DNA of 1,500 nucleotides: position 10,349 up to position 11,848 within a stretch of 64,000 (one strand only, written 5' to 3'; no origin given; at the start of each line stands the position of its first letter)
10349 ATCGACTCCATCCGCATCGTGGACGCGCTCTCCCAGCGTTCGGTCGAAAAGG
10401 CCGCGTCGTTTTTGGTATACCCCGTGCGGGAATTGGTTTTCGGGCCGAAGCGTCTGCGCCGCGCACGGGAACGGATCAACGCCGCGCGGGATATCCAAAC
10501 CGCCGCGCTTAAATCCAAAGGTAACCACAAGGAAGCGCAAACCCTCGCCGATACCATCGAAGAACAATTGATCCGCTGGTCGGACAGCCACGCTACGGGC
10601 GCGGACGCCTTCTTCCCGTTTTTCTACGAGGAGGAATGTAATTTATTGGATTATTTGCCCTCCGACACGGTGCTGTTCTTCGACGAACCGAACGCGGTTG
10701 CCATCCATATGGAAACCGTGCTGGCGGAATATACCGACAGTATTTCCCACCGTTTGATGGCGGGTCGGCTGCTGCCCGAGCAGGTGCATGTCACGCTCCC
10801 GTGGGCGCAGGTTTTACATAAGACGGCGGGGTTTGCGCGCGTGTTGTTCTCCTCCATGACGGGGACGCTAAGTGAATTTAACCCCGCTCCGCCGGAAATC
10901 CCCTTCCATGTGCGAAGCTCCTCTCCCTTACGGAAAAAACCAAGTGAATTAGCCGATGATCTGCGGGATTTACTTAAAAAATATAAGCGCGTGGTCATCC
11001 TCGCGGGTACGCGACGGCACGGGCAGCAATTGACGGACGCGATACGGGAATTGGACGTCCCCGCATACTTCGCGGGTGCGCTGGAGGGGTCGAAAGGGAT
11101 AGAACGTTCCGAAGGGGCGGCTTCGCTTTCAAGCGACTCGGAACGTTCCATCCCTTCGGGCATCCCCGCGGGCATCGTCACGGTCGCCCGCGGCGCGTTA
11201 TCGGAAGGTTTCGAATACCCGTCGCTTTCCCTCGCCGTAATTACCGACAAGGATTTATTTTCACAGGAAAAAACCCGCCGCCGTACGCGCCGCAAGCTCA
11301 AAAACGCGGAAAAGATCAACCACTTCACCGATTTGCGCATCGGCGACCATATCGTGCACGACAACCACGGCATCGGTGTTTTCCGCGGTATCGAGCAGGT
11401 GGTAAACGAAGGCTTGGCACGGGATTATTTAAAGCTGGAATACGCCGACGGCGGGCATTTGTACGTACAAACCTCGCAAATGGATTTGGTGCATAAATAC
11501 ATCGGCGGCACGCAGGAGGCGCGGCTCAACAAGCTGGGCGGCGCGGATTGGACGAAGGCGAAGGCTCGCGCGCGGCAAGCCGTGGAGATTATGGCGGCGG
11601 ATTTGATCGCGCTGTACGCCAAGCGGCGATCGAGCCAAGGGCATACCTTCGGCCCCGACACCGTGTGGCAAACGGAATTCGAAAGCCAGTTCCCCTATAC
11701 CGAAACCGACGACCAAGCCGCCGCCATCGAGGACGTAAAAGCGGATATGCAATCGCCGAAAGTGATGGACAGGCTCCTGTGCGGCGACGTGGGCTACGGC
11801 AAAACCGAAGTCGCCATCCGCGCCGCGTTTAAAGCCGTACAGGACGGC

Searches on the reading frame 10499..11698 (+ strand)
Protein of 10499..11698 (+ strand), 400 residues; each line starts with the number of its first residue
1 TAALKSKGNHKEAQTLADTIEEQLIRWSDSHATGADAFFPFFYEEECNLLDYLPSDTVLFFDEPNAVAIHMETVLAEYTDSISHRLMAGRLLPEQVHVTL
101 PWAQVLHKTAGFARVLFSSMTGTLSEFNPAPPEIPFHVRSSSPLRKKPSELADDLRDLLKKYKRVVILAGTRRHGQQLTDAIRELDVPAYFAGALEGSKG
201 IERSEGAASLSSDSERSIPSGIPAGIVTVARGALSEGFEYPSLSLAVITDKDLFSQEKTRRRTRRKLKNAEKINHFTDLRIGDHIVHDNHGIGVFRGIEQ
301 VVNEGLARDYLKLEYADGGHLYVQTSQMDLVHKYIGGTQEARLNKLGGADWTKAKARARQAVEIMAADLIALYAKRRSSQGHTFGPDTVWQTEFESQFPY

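Call 52: search_solved_structures(query=window:10499-11698:+, show_alignments=1)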
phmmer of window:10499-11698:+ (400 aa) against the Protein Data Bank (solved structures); distinct sequences matched with E-value up to 0.001: 10.
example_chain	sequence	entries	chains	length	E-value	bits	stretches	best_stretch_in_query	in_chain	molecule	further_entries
6ac6_A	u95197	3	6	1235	2.1e-36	129.1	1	223-399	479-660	Mycobacterium smegmatis Mfd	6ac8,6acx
6aca_A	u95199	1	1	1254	1.1e-32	116.9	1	224-399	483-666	Mycobacterium tuberculosis Mfd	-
9n07_A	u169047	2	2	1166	1.7e-25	93.2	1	232-400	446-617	Transcription-repair-coupling factor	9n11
2eyq_A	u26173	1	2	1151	1.8e-25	93.2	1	232-400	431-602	Transcription-repair coupling factor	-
6x26_A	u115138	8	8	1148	1.8e-25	93.2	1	232-400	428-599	Transcription-repair-coupling factor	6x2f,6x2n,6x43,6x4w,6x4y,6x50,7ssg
6xeo_A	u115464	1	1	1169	1.8e-25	93.1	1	232-400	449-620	Transcription-repair-coupling factor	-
13jq_A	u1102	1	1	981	7.4e-21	77.9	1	265-400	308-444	Transcription-repair-coupling factor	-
6m6a_M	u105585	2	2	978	1.8e-20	76.6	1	265-400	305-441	Transcription-repair-coupling factor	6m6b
6yhz_A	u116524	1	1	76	2.2e-11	46.8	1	276-348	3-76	Transcription-repair-coupling factor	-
3mlq_E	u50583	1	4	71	4.2e-08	36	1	282-340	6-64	Transcription-repair coupling factor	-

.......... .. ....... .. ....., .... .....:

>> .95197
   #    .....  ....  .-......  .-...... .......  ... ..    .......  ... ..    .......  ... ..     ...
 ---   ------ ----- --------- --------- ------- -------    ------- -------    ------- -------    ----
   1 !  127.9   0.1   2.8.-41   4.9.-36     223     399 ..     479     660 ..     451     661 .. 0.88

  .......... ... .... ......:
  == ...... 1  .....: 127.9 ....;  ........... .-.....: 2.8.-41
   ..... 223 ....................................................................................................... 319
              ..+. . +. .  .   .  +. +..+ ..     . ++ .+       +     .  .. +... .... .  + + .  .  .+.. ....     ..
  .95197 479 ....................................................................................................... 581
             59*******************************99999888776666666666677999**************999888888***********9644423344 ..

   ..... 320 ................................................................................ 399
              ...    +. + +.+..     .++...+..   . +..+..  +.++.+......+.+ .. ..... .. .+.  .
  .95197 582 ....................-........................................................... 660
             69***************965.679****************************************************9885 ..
